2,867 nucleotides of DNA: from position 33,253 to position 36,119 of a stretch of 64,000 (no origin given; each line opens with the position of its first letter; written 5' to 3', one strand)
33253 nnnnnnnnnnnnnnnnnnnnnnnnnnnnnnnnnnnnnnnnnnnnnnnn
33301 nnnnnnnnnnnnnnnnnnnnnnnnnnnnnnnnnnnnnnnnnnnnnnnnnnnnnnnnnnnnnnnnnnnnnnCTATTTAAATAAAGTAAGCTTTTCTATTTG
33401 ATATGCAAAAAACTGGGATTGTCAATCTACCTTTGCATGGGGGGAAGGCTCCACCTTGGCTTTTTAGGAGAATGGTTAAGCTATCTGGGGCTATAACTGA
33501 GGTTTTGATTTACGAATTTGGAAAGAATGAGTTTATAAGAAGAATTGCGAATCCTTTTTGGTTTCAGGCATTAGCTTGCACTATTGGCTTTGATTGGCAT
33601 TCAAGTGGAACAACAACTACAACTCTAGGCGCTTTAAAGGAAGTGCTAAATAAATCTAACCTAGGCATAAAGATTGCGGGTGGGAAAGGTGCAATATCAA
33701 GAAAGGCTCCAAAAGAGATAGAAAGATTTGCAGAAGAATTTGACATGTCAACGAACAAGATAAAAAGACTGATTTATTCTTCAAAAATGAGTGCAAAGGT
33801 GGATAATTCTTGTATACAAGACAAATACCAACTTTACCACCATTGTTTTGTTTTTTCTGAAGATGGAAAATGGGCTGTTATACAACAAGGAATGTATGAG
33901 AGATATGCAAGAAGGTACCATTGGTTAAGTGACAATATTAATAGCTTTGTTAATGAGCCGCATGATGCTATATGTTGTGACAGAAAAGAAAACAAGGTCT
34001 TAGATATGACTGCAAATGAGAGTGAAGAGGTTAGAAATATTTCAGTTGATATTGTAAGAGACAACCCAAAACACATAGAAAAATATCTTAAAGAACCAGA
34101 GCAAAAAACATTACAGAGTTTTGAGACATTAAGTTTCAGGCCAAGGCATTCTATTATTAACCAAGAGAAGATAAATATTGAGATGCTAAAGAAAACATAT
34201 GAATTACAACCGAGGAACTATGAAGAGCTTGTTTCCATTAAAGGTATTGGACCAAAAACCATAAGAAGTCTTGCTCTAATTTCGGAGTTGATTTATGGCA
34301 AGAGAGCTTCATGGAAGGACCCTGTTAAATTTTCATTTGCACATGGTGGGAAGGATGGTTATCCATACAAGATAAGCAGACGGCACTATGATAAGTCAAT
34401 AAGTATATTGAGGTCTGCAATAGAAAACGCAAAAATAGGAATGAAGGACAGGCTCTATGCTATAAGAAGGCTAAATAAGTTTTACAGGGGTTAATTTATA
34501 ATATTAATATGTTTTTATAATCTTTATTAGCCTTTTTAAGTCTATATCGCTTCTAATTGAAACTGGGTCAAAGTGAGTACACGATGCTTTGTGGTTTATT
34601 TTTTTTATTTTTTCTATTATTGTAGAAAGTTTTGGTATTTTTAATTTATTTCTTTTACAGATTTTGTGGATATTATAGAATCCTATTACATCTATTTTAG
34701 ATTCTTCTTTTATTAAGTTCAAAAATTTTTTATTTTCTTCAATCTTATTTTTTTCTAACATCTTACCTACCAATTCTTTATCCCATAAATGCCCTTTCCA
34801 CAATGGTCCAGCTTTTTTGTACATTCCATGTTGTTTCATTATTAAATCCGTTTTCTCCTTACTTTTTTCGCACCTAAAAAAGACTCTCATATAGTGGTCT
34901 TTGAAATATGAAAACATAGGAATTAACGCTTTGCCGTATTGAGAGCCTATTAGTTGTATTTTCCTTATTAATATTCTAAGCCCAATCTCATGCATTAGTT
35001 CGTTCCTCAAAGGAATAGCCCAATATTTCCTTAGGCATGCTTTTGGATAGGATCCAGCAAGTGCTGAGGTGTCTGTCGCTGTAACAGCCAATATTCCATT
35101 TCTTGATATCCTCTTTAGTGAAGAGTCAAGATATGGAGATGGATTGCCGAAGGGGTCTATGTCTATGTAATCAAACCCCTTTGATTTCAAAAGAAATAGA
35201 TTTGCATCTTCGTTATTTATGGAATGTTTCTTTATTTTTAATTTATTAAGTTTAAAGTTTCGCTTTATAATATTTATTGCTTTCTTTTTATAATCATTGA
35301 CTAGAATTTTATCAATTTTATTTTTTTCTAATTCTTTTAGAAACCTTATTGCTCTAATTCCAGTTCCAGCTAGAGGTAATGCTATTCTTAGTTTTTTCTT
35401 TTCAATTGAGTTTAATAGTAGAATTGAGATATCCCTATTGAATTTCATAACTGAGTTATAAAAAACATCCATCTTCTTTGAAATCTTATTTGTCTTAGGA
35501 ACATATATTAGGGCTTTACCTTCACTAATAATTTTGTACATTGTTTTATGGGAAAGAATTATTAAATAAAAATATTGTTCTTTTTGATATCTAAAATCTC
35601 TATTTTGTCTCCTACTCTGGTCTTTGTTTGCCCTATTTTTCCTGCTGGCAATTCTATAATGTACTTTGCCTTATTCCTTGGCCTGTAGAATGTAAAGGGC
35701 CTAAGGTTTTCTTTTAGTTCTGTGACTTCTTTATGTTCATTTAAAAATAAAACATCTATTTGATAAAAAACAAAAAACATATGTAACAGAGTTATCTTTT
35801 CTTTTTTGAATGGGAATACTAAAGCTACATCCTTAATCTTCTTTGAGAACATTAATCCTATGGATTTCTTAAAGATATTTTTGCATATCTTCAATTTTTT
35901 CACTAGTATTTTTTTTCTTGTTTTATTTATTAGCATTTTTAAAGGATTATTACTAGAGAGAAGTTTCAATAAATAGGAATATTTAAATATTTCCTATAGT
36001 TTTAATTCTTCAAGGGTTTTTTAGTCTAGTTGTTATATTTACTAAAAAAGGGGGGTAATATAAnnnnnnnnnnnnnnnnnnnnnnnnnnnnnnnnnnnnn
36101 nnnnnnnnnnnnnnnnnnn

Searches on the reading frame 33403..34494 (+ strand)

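Call 78: search_protein_families(library=pfam, proteins=[window:33403-34494:+], max_evalue=0.001)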
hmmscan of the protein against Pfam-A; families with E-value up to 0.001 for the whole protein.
window:33403-34494:+ (363 aa): 2 families
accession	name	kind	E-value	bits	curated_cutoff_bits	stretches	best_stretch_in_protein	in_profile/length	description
PF05559.16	DUF763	-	8.7e-134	446.2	35.5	1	5-324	1-319/319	Protein of unknown function (DUF763)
PF00633.29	HHH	-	0.00015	21.9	24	1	268-290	5-27/30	Helix-hairpin-helix motif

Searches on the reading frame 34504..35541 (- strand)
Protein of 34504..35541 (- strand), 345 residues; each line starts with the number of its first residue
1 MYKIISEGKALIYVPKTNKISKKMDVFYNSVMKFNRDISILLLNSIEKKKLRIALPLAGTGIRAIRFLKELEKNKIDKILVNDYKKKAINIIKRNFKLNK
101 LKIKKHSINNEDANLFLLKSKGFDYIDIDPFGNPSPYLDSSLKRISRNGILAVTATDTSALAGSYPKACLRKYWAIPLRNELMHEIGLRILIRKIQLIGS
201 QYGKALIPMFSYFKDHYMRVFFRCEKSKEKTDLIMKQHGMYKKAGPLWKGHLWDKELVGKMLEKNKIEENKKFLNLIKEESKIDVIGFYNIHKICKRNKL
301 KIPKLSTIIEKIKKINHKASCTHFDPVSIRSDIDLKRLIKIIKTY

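Call 78: search_protein_families(library=pfam, proteins=[window:34504-35541:-], max_evalue=0.001)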
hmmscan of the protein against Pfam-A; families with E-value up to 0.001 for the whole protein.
window:34504-35541:- (345 aa): 1 family
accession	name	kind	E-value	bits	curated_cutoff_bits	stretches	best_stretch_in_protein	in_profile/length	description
PF02005.22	TRM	-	1.5e-103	347.4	27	2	8-241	1-239/376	N2,N2-dimethylguanosine tRNA methyltransferase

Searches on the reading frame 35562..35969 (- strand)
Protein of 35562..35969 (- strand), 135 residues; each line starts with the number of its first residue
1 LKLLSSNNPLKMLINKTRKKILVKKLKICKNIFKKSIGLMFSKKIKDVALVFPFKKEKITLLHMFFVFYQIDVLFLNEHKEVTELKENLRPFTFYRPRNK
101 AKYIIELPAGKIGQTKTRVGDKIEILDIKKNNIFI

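Call 78: search_protein_families(library=pfam, proteins=[window:35562-35969:-], max_evalue=0.001)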
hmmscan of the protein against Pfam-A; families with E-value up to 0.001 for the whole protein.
window:35562-35969:- (135 aa): 1 family
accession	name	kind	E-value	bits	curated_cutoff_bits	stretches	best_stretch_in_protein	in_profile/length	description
PF02643.20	DUF192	-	3.9e-17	62.6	27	1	26-125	3-96/96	Uncharacterized ACR, COG1430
